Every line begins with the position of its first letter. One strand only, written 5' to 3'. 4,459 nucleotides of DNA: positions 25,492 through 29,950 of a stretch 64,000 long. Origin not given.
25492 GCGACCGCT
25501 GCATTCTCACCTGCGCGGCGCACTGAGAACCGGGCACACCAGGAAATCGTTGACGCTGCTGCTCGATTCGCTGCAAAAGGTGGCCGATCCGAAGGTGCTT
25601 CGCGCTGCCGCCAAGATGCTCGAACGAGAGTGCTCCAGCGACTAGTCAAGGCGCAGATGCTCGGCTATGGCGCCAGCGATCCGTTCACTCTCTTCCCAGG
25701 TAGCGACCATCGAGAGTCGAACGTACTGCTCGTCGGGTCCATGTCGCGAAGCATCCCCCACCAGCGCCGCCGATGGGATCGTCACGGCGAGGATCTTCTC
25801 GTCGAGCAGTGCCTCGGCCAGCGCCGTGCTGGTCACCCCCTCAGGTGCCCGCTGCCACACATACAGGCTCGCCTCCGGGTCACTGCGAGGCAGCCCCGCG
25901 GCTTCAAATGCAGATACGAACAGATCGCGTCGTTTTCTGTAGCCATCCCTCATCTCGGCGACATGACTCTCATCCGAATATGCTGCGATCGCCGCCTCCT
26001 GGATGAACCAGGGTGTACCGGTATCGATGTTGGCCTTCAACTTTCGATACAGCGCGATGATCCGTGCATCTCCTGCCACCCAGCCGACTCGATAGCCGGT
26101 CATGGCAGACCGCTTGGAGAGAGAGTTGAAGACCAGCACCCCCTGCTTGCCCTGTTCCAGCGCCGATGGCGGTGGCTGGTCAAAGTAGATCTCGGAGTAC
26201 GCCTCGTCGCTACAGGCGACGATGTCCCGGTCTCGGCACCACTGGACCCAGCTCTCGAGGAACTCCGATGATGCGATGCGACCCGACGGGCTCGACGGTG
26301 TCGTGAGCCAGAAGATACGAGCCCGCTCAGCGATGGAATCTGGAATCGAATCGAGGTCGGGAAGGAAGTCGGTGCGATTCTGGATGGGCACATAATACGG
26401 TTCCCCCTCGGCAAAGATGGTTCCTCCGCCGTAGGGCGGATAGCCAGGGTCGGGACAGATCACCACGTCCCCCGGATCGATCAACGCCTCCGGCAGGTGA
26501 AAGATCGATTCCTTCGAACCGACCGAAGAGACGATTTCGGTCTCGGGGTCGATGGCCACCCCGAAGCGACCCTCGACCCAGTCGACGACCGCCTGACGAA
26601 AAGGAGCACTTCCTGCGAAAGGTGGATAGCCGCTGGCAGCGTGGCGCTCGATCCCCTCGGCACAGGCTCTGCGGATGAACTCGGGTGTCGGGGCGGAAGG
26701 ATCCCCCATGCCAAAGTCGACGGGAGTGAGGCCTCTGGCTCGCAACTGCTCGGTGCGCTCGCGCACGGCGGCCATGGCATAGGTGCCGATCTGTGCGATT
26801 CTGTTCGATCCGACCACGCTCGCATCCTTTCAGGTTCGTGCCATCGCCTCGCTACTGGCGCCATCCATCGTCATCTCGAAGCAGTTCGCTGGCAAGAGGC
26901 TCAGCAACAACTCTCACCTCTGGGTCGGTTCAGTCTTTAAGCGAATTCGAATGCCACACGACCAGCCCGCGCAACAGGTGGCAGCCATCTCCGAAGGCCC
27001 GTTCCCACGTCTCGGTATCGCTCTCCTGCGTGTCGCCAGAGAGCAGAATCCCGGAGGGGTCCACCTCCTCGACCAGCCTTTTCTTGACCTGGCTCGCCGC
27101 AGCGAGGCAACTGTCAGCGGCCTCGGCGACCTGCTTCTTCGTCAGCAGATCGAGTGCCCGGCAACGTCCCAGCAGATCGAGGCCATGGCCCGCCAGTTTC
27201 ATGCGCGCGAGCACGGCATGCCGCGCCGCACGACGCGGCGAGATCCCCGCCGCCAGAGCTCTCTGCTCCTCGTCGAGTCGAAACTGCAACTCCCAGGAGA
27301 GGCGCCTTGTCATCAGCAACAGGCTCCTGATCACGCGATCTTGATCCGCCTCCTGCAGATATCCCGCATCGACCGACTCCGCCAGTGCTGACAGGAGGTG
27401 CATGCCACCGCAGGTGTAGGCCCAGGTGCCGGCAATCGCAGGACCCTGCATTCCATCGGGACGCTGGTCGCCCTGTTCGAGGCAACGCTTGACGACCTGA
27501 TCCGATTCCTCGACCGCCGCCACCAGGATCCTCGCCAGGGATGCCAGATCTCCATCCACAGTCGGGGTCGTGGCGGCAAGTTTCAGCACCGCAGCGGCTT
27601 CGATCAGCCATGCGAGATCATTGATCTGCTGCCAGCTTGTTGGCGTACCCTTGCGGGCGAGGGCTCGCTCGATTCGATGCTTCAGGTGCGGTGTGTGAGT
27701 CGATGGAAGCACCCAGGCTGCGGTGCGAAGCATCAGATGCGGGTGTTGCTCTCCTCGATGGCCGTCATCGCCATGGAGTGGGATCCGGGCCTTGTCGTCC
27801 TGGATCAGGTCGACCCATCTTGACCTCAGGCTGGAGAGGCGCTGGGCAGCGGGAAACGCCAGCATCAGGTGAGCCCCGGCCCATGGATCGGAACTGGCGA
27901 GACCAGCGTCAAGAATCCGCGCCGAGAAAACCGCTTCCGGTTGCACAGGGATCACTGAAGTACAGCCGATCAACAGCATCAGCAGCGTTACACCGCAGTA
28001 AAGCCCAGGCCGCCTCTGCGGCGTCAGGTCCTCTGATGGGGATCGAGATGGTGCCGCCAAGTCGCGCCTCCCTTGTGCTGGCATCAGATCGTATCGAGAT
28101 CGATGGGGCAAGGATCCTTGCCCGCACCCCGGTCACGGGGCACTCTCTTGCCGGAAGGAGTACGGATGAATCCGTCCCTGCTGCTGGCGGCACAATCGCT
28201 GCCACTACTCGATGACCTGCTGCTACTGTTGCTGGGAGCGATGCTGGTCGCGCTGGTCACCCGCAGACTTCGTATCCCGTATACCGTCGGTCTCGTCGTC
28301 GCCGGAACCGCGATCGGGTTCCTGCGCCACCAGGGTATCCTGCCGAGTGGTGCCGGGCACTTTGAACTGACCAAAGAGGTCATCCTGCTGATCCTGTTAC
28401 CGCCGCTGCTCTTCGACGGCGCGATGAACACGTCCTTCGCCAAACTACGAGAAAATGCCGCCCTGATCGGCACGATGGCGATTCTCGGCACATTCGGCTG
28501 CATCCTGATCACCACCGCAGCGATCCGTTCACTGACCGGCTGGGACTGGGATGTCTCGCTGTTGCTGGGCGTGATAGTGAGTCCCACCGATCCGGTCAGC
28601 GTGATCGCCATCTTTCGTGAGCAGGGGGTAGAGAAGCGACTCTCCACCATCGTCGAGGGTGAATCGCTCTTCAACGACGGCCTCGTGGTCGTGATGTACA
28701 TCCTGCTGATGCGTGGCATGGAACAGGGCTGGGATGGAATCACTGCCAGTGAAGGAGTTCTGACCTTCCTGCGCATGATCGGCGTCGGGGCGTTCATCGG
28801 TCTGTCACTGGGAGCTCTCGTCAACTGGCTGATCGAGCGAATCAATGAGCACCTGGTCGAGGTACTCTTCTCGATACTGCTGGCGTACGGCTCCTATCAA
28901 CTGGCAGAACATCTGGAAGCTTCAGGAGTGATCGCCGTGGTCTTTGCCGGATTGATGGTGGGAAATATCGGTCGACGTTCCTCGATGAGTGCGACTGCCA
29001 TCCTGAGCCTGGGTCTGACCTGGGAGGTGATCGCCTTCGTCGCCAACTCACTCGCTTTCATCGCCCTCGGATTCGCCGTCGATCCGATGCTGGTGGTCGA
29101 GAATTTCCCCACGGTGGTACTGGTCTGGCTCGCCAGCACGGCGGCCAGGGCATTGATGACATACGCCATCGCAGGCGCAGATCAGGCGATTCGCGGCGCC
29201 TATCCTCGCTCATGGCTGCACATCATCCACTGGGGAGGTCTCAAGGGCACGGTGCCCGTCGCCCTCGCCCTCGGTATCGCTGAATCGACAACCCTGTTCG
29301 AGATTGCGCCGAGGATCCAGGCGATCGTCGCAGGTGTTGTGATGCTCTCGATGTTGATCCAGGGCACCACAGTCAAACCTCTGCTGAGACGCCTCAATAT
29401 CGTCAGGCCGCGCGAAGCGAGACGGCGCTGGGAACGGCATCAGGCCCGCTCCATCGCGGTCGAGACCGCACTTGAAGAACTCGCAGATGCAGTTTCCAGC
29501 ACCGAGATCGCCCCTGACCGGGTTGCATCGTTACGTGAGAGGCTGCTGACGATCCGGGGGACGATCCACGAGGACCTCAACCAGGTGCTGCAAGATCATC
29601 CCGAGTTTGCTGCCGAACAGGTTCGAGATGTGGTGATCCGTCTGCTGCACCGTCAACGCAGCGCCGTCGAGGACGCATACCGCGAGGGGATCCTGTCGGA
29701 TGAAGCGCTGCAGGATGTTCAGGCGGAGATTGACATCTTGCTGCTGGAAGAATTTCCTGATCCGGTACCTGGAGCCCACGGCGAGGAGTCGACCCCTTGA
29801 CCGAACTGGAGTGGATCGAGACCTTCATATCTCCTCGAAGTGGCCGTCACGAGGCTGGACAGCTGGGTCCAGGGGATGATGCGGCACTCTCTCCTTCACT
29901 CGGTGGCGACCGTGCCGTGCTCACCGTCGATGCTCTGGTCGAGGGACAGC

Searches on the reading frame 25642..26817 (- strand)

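Call 57: search_protein_families(library=pfam, proteins=[window:25642-26817:-], max_evalue=0.00001)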
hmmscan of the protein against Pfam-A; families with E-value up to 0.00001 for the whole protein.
window:25642-26817:- (391 aa): 1 family
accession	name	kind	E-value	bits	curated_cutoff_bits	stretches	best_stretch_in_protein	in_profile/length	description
PF00155.27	Aminotran_1_2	-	3e-55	188.3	19.7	1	33-383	4-360/361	Aminotransferase class I and II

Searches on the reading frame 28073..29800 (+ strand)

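Call 57: search_protein_families(library=pfam, proteins=[window:28073-29800:+], max_evalue=0.00001)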
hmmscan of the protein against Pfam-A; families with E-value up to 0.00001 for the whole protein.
window:28073-29800:+ (575 aa): 1 family
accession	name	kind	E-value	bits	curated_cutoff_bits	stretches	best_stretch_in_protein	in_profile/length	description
PF00999.27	Na_H_Exchanger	-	5.2e-60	203.7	26.2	1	55-439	3-374/375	Sodium/hydrogen exchanger, transmembrane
